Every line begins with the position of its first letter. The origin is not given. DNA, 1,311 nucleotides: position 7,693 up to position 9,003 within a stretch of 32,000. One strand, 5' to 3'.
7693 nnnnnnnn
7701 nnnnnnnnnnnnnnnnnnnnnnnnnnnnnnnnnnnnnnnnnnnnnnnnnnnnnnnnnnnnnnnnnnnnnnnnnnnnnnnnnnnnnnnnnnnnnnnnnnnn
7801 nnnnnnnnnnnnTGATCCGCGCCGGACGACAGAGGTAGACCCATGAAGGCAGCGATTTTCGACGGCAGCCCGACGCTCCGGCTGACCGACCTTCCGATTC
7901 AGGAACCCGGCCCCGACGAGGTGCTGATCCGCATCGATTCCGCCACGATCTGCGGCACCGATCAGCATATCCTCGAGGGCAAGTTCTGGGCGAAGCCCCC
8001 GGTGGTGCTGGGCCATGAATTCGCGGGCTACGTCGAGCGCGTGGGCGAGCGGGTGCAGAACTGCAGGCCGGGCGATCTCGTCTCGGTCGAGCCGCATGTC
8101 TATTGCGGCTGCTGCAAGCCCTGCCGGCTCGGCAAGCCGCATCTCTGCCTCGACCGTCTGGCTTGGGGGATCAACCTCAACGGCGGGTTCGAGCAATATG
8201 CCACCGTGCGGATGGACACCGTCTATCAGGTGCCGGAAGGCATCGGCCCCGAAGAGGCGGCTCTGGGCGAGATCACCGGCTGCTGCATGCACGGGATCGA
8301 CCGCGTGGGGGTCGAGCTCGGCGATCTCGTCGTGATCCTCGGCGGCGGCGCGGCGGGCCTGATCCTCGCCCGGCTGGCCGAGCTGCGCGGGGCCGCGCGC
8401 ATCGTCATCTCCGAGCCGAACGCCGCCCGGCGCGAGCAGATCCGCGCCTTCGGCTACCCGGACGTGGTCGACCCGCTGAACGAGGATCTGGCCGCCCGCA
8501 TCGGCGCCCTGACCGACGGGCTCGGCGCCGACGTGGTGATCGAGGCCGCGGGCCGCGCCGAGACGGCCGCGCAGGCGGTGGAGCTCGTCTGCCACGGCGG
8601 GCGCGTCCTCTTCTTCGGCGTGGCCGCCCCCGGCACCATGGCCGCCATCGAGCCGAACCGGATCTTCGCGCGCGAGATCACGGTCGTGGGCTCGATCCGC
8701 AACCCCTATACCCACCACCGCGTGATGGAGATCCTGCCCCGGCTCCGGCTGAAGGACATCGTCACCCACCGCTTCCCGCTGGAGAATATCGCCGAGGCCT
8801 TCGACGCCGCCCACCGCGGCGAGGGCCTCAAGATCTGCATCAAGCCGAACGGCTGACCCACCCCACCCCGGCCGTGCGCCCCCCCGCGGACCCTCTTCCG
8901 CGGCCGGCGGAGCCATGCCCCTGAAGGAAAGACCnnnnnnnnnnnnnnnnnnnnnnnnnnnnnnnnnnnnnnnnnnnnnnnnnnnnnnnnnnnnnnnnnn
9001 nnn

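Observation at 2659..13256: Plasmid-borne operon resembling a non-canonical sulfoglycolysis (sulfo-EMP-like) pathway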

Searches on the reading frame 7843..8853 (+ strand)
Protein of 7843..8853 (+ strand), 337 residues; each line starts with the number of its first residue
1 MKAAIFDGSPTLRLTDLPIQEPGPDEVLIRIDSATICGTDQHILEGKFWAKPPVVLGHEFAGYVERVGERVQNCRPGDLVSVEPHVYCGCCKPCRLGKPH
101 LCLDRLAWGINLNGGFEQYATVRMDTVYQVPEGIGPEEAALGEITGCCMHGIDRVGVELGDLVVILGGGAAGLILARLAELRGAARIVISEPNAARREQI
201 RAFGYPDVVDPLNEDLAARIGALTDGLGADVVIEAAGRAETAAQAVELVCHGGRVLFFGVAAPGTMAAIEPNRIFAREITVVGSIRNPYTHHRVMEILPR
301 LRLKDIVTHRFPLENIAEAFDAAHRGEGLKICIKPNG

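Call 5: search_protein_families(library=pfam, proteins=[window:7843-8853:+])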
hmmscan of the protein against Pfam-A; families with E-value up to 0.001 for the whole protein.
window:7843-8853:+ (337 aa): 4 families
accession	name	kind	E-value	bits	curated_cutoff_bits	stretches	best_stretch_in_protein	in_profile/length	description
PF08240.17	ADH_N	-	1.6e-28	99.5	23.5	1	23-132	1-104/104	Alcohol dehydrogenase GroES-like domain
PF00107.32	ADH_zinc_N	-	5.9e-23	81.7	31.8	1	172-288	3-116/129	Zinc-binding dehydrogenase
PF16912.11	Glu_dehyd_C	-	6.7e-09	36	34.9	1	163-324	34-202/211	Glucose dehydrogenase C-terminus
PF13602.12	ADH_zinc_N_2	-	2e-05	26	27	1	214-326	12-126/134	Zinc-binding dehydrogenase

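Call 6: search_protein_families(library=ncbifam, proteins=[window:7843-8853:+])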
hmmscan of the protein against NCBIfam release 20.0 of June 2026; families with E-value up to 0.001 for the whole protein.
window:7843-8853:+ (337 aa): 24 families
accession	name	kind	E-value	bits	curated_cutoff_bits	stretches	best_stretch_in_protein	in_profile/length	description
TIGR00692.1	tdh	equivalog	4e-65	220.1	458.35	1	11-332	10-337/340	L-threonine 3-dehydrogenase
NF003808.0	PRK05396.1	equivalog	6.3e-65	219.3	380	1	10-334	11-339/341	L-threonine 3-dehydrogenase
NF041097.1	keto_inos_dh_IolM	equivalog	1.1e-55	188.8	450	1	9-333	37-387/389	scyllo-inosose 3-dehydrogenase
NF007489.0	PRK10083.1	equivalog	1e-45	156.2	376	1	1-325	1-325/339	Zn-dependent oxidoreductase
TIGR03451.1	mycoS_dep_FDH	equivalog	8.1e-42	143.3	512.9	1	12-330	14-353/358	S-(hydroxymethyl)mycothiol dehydrogenase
NF010344.0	PRK13771.1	subfamily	2.1e-40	138.7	349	1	1-325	1-322/334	putative alcohol dehydrogenase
NF041172.1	AcrlCoa_red_Thmprot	equivalog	5.5e-37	127.5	500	1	1-326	1-324/334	acryloyl-CoA reductase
TIGR03989.1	Rxyl_3153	subfamily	6.7e-37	127.6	440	2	3-102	4-105/370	NDMA-dependent alcohol dehydrogenase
TIGR03366.1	HpnZ_proposed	hypoth_equivalog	8.7e-37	127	328.1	1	24-293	5-285/315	putative phosphonate catabolism associated alcohol dehydrogenase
TIGR02818.1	adh_III_F_hyde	equivalog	2.4e-30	105.8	543.95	2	153-333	179-366/368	S-(hydroxymethyl)glutathione dehydrogenase/class III alcohol dehydrogenase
NF006940.0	PRK09422.1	equivalog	5.6e-30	104.4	344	1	1-286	1-285/338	alcohol dehydrogenase AdhP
NF007642.0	PRK10309.1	equivalog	2.7e-29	102.5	550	1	1-287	1-289/347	galactitol-1-phosphate 5-dehydrogenase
NF007375.0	PRK09880.1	equivalog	2.8e-26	92.1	469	1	24-323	27-330/344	L-idonate 5-dehydrogenase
TIGR02819.1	fdhA_non_GSH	equivalog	2.9e-24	85.4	636.95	2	25-104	37-116/397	formaldehyde dehydrogenase, glutathione-independent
TIGR03201.1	dearomat_had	equivalog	1.5e-23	83.5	338.65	1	12-326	11-339/349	6-hydroxycyclohex-1-ene-1-carbonyl-CoA dehydrogenase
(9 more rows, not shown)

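Call 40: search_solved_structures(query=window:7843-8853:+, max_evalue=1e-30)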
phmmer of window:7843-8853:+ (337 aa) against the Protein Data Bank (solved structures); distinct sequences matched with E-value up to 1e-30: 18.
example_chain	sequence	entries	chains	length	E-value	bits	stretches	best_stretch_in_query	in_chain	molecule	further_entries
4ej6_A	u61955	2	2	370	8.5e-66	225.7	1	2-333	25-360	Putative zinc-binding dehydrogenase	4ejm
2dfv_A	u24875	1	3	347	3.6e-55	190.7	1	13-331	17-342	Probable L-threonine 3-dehydrogenase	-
2d8a_A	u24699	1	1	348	3.7e-55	190.7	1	13-331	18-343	Probable L-threonine 3-dehydrogenase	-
2dq4_A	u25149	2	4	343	2.2e-51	178.3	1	11-336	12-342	L-threonine 3-dehydrogenase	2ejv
3gfb_A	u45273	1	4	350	1.2e-50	175.9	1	13-335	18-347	L-threonine 3-dehydrogenase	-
3qe3_A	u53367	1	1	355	6.4e-45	157.1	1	6-334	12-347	Sorbitol dehydrogenase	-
1pl6_A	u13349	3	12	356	8.7e-44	153.3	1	6-334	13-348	Sorbitol dehydrogenase | human sorbitol dehydrogenase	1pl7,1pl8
5vm2_A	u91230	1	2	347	3.9e-43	151.2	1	5-323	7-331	Alcohol dehydrogenase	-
5kia_A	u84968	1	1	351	5.6e-43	150.7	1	5-332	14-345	L-threonine 3-dehydrogenase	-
1e3j_A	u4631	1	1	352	6e-41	144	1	9-326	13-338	NADP(H)-DEPENDENT KETOSE REDUCTASE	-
4ilk_A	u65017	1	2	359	3.2e-37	131.7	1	2-321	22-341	Starvation sensing protein rspB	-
4cpd_A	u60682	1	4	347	3.4e-37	131.6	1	2-333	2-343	ALCOHOL DEHYDROGENASE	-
4oh1_A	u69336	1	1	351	2.3e-34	122.3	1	11-334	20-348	L-iditol 2-dehydrogenase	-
2eih_A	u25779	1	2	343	5.3e-33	117.9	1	8-319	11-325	Alcohol dehydrogenase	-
2eer_A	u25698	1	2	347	4e-32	115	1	9-323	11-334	NAD-dependent alcohol dehydrogenase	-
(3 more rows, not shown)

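Call 80: find_homologous_proteins(query=window:7843-8853:+, max_evalue=1e-60)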
Query window:7843-8853:+ (337 aa): 223 proteins with E <= 1e-60 among 8000 candidates; the best 120 are listed.
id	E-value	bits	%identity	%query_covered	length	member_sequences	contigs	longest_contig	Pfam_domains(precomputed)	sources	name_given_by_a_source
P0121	3.2e-213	725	94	100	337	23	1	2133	PF00107.33,PF16912.12,PF13602.13,PF08240.18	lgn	-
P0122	2.3e-200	683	88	100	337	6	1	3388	PF00107.33,PF16912.12,PF13602.13,PF08240.18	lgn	-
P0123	2.5e-199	680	89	100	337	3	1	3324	PF00107.33,PF16912.12,PF13602.13,PF08240.18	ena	-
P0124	2.8e-196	670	86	100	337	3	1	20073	PF00107.33,PF16912.12,PF08240.18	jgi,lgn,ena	-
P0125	5.0e-196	669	86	100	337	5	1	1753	PF00107.33,PF16912.12,PF13602.13,PF08240.18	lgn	-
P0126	2.7e-194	663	85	100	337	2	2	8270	PF00107.33,PF16912.12,PF13602.13,PF08240.18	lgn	-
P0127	1.4e-190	651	85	100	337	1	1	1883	PF00107.33,PF16912.12,PF13602.13,PF08240.18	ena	-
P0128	4.6e-182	623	81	100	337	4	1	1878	PF00107.33,PF16912.12,PF08240.18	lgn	-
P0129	1.2e-181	622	82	100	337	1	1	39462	PF00107.33,PF16912.12,PF13602.13,PF08240.18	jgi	jgi:2-desacetyl-2-hydroxyethyl bacteriochlorophyllide A dehydrogenase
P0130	4.1e-178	610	85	92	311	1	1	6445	PF00107.33,PF16912.12,PF13602.13,PF08240.18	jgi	jgi:threonine dehydrogenase-like Zn-dependent dehydrogenase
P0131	7.2e-174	596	82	100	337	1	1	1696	PF00107.33,PF16912.12,PF13602.13,PF08240.18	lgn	-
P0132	2.4e-171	588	76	100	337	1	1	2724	PF00107.33,PF08240.18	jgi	jgi:L-iditol 2-dehydrogenase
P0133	6.7e-168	576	75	100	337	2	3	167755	PF00107.33,PF13602.13,PF08240.18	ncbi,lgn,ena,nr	ncbi:MAG TPA: zinc-dependent alcohol dehydrogenase family protein [Kaistia sp.]|nr:zinc-dependent al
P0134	1.3e-166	572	75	100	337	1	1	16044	PF00107.33,PF13602.13,PF08240.18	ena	-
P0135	2.9e-166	571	71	100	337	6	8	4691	PF00107.33,PF16912.12,PF08240.18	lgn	-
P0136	3.0e-164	564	72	100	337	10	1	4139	PF00107.33,PF13602.13,PF08240.18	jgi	jgi:L-iditol 2-dehydrogenase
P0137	3.1e-159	548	72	100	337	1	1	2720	PF00107.33,PF16912.12,PF13602.13,PF08240.18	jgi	jgi:L-iditol 2-dehydrogenase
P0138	5.7e-157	540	69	100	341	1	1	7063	PF00107.33,PF16912.12,PF08240.18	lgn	-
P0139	1.2e-151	523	67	100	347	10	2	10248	PF00107.33,PF08240.18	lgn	-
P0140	4.4e-143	495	62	100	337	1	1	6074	PF00107.33,PF16912.12,PF13602.13,PF08240.18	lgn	-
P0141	3.4e-141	489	66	100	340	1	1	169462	PF00107.33,PF16912.12,PF13602.13,PF08240.18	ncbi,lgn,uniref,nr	ncbi:zinc-dependent alcohol dehydrogenase family protein [Consotaella salsifontis]|uniref:2-desacety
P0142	6.7e-140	484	97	65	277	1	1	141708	PF08240.18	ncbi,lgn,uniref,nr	ncbi:Alcohol dehydrogenase GroES-like domain-containing protein [[Luteovulum] sphaeroides subsp. meg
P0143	1.5e-134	467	61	100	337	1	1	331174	PF00107.33,PF08240.18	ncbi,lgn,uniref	ncbi:zinc-dependent alcohol dehydrogenase family protein [Bacillus infantis]|uniref:zinc-dependent a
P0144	1.1e-132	460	58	100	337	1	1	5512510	PF00107.33,PF13602.13,PF08240.18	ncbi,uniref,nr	ncbi:zinc-dependent alcohol dehydrogenase family protein [Petroclostridium sp. X23]|uniref:zinc-depe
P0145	1.1e-126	441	57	100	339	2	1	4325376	PF00107.33,PF16912.12,PF13602.13,PF08240.18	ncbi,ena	-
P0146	3.5e-126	439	55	100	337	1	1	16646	PF00107.33,PF16912.12,PF08240.18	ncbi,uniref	ncbi:zinc-dependent alcohol dehydrogenase family protein [Moorella naiadis]|uniref:zinc-dependent al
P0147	5.0e-125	435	57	100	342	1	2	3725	PF00107.33,PF16912.12,PF08240.18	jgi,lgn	jgi:2-desacetyl-2-hydroxyethyl bacteriochlorophyllide A dehydrogenase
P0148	3.4e-124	433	57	100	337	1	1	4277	PF00107.33,PF16912.12,PF13602.13,PF08240.18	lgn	-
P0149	4.7e-123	429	54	100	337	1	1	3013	PF00107.33,PF16912.12,PF08240.18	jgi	jgi:2-desacetyl-2-hydroxyethyl bacteriochlorophyllide A dehydrogenase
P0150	5.7e-119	415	56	100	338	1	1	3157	PF00107.33,PF16912.12,PF08240.18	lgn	-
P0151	9.0e-117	408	55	99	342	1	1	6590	PF00107.33,PF16912.12,PF08240.18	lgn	-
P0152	4.0e-116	406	55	100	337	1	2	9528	PF00107.33,PF16912.12,PF08240.18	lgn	-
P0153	1.1e-115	405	55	100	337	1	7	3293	PF00107.33,PF16912.12,PF13602.13,PF08240.18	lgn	-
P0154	4.4e-115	403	54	100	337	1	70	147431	PF00107.33,PF16912.12,PF08240.18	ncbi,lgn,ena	-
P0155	2.9e-114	400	54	100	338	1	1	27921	PF00107.33,PF16912.12,PF08240.18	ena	-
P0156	4.0e-114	399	54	99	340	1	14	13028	PF00107.33,PF16912.12,PF08240.18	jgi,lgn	jgi:2-desacetyl-2-hydroxyethyl bacteriochlorophyllide A dehydrogenase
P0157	2.4e-113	397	53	100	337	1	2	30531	PF00107.33,PF16912.12,PF13602.13,PF08240.18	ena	-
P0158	3.0e-113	397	51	99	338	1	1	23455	PF00107.33,PF16912.12,PF13602.13,PF08240.18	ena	-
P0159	6.8e-113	395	52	100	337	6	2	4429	PF00107.33,PF16912.12,PF08240.18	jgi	jgi:L-iditol 2-dehydrogenase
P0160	1.5e-112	394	52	100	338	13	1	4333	PF00107.33,PF16912.12,PF13602.13,PF08240.18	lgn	-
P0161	3.3e-112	393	53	100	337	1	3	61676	PF00107.33,PF16912.12,PF08240.18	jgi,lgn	jgi:2-desacetyl-2-hydroxyethyl bacteriochlorophyllide A dehydrogenase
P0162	2.6e-111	390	53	100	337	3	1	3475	PF00107.33,PF16912.12,PF13602.13,PF08240.18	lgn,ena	-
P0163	7.3e-111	389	52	100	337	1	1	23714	PF00107.33,PF16912.12,PF08240.18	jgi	-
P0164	3.4e-110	387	52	100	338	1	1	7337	PF00107.33,PF16912.12,PF08240.18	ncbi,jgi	jgi:2-desacetyl-2-hydroxyethyl bacteriochlorophyllide A dehydrogenase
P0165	7.3e-110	386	52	100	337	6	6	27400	PF00107.33,PF16912.12,PF08240.18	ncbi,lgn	-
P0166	1.8e-109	384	53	99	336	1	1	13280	PF00107.33,PF16912.12,PF08240.18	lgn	-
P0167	2.2e-109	384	53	99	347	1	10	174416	PF00107.33,PF16912.12,PF08240.18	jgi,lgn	jgi:2-desacetyl-2-hydroxyethyl bacteriochlorophyllide A dehydrogenase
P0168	3.4e-109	383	53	99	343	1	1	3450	PF00107.33,PF16912.12,PF13602.13,PF08240.18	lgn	-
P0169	1.9e-108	381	52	99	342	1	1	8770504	PF00107.33,PF16912.12,PF08240.18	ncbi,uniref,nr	ncbi:alcohol dehydrogenase catalytic domain-containing protein [Paenibacillus hamazuiensis]|uniref:a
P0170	2.3e-107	377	50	100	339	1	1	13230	PF00107.33,PF16912.12,PF08240.18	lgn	-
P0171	3.2e-107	377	52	99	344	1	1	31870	PF00107.33,PF16912.12,PF08240.18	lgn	-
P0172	4.1e-107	376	51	99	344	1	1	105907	PF00107.33,PF16912.12,PF08240.18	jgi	-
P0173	4.9e-107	376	51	99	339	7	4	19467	PF00107.33,PF16912.12,PF08240.18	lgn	-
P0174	8.7e-107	375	51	99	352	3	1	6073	PF00107.33,PF16912.12,PF08240.18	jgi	jgi:L-iditol 2-dehydrogenase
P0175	3.8e-106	373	51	99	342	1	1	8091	PF00107.33,PF16912.12,PF13602.13,PF08240.18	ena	-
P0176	4.3e-106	373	50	99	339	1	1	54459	PF00107.33,PF16912.12,PF13602.13,PF08240.18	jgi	jgi:L-iditol 2-dehydrogenase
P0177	7.4e-106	372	51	99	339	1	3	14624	PF00107.33,PF16912.12,PF13602.13,PF08240.18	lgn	-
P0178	4.1e-105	370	49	100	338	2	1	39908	PF00107.33,PF16912.12,PF08240.18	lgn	-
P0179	9.0e-105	369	49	99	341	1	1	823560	PF00107.33,PF16912.12,PF13602.13,PF08240.18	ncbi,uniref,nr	ncbi:zinc-dependent alcohol dehydrogenase family protein [Bacillus sp. FJAT-50079]|uniref:zinc-depen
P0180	1.4e-104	368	50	99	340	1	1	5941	PF00107.33,PF16912.12,PF13602.13,PF08240.18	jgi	jgi:2-desacetyl-2-hydroxyethyl bacteriochlorophyllide A dehydrogenase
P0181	5.7e-103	363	51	98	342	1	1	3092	PF00107.33,PF16912.12,PF08240.18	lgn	-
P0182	2.2e-102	361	49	98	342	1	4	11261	PF00107.33,PF16912.12,PF08240.18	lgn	-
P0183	1.1e-101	359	49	100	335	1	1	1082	PF00107.33,PF08240.18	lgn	-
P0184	5.6e-95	337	47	96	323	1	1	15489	PF00107.33,PF16912.12,PF13602.13,PF08240.18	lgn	-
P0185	4.6e-92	327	45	97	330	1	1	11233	PF00107.33,PF16912.12,PF13602.13,PF08240.18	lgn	-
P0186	2.5e-86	308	43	99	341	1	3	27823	PF00107.33,PF16912.12,PF13602.13,PF08240.18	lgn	-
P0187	1.8e-81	292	42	99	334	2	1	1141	PF00107.33,PF16912.12,PF08240.18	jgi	jgi:L-iditol 2-dehydrogenase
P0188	2.5e-81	292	45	99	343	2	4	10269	PF00107.33,PF16912.12,PF13602.13,PF08240.18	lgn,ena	-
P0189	7.9e-81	290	43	99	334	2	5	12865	PF00107.33,PF08240.18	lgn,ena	-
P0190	9.6e-81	290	43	100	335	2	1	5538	PF00107.33,PF16912.12,PF08240.18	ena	-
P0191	1.0e-79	286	43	95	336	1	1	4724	PF00107.33,PF16912.12,PF13602.13,PF08240.18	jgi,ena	-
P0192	1.3e-79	286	44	98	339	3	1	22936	PF00107.33,PF16912.12,PF13602.13,PF08240.18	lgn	-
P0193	7.0e-79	284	41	99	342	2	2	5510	PF00107.33,PF16912.12,PF13602.13,PF08240.18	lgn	-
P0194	3.4e-78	281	43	94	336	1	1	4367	PF00107.33,PF08240.18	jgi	-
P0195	4.3e-78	281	43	99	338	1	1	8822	PF00107.33,PF16912.12,PF08240.18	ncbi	-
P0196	2.1e-77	279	42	99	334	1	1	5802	PF00107.33,PF16912.12,PF08240.18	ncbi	ncbi:MAG: zinc-dependent alcohol dehydrogenase family protein [Anaerolineae bacterium]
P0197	2.3e-77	279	41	96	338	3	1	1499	PF00107.33,PF16912.12,PF13602.13,PF08240.18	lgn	-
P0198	5.2e-76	274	40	99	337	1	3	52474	PF00107.33,PF16912.12,PF13602.13,PF08240.18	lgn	-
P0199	8.2e-76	274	39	100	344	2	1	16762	PF00107.33,PF16912.12,PF08240.18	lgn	-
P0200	1.3e-75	273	40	99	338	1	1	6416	PF00107.33,PF16912.12,PF08240.18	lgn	-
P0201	2.5e-75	272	40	100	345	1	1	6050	PF00107.33,PF16912.12,PF13602.13,PF08240.18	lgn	-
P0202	3.6e-75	271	40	99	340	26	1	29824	PF00107.33,PF16912.12,PF13602.13,PF08240.18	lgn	-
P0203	1.2e-74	270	41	98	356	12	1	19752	PF00107.33,PF16912.12,PF13602.13,PF08240.18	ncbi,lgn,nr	ncbi:MAG: (R,R)-butanediol dehydrogenase / meso-butanediol dehydrogenase / diacetyl reductase [Clost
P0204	1.3e-74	270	40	99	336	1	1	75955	PF00107.33,PF16912.12,PF13602.13,PF08240.18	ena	-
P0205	4.0e-74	268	40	99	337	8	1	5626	PF00107.33,PF08240.18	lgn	-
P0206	1.3e-73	266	39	99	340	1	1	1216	PF00107.33,PF16912.12,PF13602.13,PF08240.18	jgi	-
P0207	1.4e-73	266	40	99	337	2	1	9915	PF00107.33,PF16912.12,PF13602.13,PF08240.18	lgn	-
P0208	1.6e-73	266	39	100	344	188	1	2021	PF00107.33,PF16912.12,PF13602.13,PF08240.18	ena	-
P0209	1.6e-73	266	39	99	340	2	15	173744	PF00107.33,PF16912.12,PF13602.13,PF08240.18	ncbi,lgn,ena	-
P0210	2.6e-73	265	45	94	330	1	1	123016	PF00107.33,PF08240.18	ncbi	-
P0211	5.1e-73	264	43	99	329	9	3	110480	PF00107.33,PF16912.12,PF08240.18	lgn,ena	-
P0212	9.2e-73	263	40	100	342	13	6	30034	PF00107.33,PF16912.12,PF13602.13,PF08240.18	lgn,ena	-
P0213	1.1e-72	263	41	99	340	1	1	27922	PF00107.33,PF16912.12,PF13602.13,PF08240.18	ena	-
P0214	1.1e-72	263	41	99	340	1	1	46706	PF00107.33,PF16912.12,PF13602.13,PF08240.18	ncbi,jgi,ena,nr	ncbi:alcohol dehydrogenase [Candidatus Bathyarchaeota archaeon]|nr:MAG: alcohol dehydrogenase [Candi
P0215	1.8e-72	263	37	100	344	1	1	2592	PF00107.33,PF16912.12,PF13602.13,PF08240.18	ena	-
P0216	1.8e-72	263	40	99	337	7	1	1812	PF00107.33,PF16912.12,PF13602.13,PF08240.18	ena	-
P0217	2.0e-72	262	45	95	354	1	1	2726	PF00107.33,PF16912.12,PF13602.13,PF08240.18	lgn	-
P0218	4.4e-72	261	40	99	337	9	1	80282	PF00107.33,PF16912.12,PF13602.13,PF08240.18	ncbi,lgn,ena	-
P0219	4.9e-72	261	40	100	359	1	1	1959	PF00107.33,PF16912.12,PF13602.13,PF08240.18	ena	-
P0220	7.7e-72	260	41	99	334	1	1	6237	PF00107.33,PF08240.18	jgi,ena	-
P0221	7.8e-72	260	39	99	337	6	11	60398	PF00107.33,PF16912.12,PF13602.13,PF08240.18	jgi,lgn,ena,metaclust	jgi:2-desacetyl-2-hydroxyethyl bacteriochlorophyllide A dehydrogenase|metaclust:\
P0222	2.0e-71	259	40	99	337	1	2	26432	PF00107.33,PF16912.12,PF13602.13,PF08240.18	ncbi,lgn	ncbi:MAG: zinc-dependent alcohol dehydrogenase family protein [bacterium]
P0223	2.1e-71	259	41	98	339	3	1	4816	PF00107.33,PF16912.12,PF08240.18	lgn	-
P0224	2.5e-71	259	43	100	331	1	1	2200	PF00107.33,PF16912.12,PF08240.18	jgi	jgi:2-desacetyl-2-hydroxyethyl bacteriochlorophyllide A dehydrogenase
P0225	4.0e-71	258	45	99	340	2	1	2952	PF00107.33,PF16912.12,PF08240.18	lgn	-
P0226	5.3e-71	258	39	99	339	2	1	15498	PF00107.33,PF16912.12,PF08240.18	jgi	-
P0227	6.8e-71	257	40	99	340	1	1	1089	PF00107.33,PF16912.12,PF13602.13,PF08240.18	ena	-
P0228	7.2e-71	257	39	100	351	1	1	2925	PF00107.33,PF16912.12,PF13602.13,PF08240.18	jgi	jgi:2-desacetyl-2-hydroxyethyl bacteriochlorophyllide A dehydrogenase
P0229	7.9e-71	257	41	99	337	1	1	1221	PF00107.33,PF16912.12,PF13602.13,PF08240.18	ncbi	-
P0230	1.0e-70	257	43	100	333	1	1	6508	PF00107.33,PF08240.18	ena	-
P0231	1.2e-70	257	40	99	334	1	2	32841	PF00107.33,PF16912.12,PF08240.18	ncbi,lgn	ncbi:MAG: zinc-dependent alcohol dehydrogenase family protein [Bacillota bacterium]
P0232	1.4e-70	256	42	97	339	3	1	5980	PF00107.33,PF16912.12,PF08240.18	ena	-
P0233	2.0e-70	256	41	99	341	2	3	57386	PF00107.33,PF16912.12,PF08240.18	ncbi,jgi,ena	jgi:2-desacetyl-2-hydroxyethyl bacteriochlorophyllide A dehydrogenase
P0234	2.4e-70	256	36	100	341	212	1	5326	PF00107.33,PF16912.12,PF13602.13,PF08240.18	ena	-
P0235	4.6e-70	255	39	99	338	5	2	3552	PF00107.33,PF16912.12,PF13602.13,PF08240.18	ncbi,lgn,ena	-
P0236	7.7e-70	254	37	99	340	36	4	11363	PF00107.33,PF16912.12,PF08240.18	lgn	-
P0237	7.7e-70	254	39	100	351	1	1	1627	PF00107.33,PF08240.18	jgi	jgi:L-iditol 2-dehydrogenase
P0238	8.5e-70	254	41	99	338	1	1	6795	PF00107.33,PF16912.12,PF13602.13,PF08240.18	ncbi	-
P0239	1.1e-69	253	39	99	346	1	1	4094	PF00107.33,PF16912.12,PF13602.13,PF08240.18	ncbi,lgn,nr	ncbi:MAG: zinc-dependent alcohol dehydrogenase family protein [Eubacteriales bacterium]|nr:zinc-depe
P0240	1.3e-69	253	44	91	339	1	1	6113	PF00107.33,PF16912.12,PF13602.13,PF08240.18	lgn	-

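Call 81: find_encoding_contigs(protein=P0143, flank=10000, max_places=1)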
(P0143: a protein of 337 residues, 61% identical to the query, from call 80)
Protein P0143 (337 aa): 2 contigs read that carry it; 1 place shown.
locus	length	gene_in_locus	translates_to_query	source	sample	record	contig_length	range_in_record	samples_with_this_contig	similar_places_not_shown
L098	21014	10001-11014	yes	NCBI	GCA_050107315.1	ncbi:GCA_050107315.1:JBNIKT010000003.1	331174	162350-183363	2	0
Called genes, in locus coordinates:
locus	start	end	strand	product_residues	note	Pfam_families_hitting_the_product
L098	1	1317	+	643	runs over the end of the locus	PF08279:HTH_11 (weak), PF05043:Mga (weak), PF00874:PRD, PF00359:PTS_EIIA_2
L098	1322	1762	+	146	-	PF06923:GutM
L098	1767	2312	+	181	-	PF03608:EII-GUT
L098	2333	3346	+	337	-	PF03612:EIIBC-GUT_N, PF07663:EIIBC-GUT_C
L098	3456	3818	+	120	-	PF03829:PTSIIA_gutA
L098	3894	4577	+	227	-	PF00923:TAL_FSA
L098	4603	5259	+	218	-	PF00702:Hydrolase, PF13419:HAD_2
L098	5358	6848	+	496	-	PF00072:Response_reg, PF12833:HTH_18, PF00165:HTH_AraC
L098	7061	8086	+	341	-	PF03480:DctP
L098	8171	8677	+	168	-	PF04290:DctQ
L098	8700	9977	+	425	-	PF06808:DctM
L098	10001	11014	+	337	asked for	PF08240:ADH_N, PF00107:ADH_zinc_N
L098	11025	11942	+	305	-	PF00294:PfkB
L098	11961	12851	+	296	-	PF01116:F_bP_aldolase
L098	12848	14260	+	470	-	PF00171:Aldedh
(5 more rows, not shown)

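Call 82: find_encoding_contigs(protein=P0144, flank=10000, max_places=1)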
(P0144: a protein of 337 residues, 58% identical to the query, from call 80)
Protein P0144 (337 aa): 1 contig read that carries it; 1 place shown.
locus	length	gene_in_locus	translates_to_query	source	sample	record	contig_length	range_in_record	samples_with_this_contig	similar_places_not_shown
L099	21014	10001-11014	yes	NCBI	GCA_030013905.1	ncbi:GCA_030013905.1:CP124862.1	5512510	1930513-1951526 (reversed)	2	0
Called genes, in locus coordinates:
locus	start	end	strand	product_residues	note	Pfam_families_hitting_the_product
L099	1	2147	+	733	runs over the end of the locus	PF13414:TPR_11 (weak), PF13424:TPR_12, PF13432:TPR_16, PF12895:ANAPC3 (weak), PF00515:TPR_1 (weak), PF13414:TPR_11, PF13432:TPR_16, PF03572:Peptidase_S41, +22 more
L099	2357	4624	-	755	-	PF05569:Peptidase_M56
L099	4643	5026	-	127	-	PF03965:Penicillinase_R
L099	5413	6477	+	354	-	PF03480:DctP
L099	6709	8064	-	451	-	PF01609:DDE_Tnp_1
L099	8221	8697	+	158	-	PF04290:DctQ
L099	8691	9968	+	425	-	PF06808:DctM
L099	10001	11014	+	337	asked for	PF08240:ADH_N, PF00107:ADH_zinc_N, PF13602:ADH_zinc_N_2 (weak)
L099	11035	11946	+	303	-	PF00294:PfkB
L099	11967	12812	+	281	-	PF01116:F_bP_aldolase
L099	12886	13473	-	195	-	PF09861:Lar_N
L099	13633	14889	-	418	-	PF00162:PGK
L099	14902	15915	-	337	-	PF01113:DapB_N (weak), PF02800:Gp_dh_C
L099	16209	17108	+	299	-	PF00392:GntR (weak), PF01047:MarR (faint), PF08220:HTH_DeoR, PF08279:HTH_11, PF00455:DeoRC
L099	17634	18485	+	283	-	PF01116:F_bP_aldolase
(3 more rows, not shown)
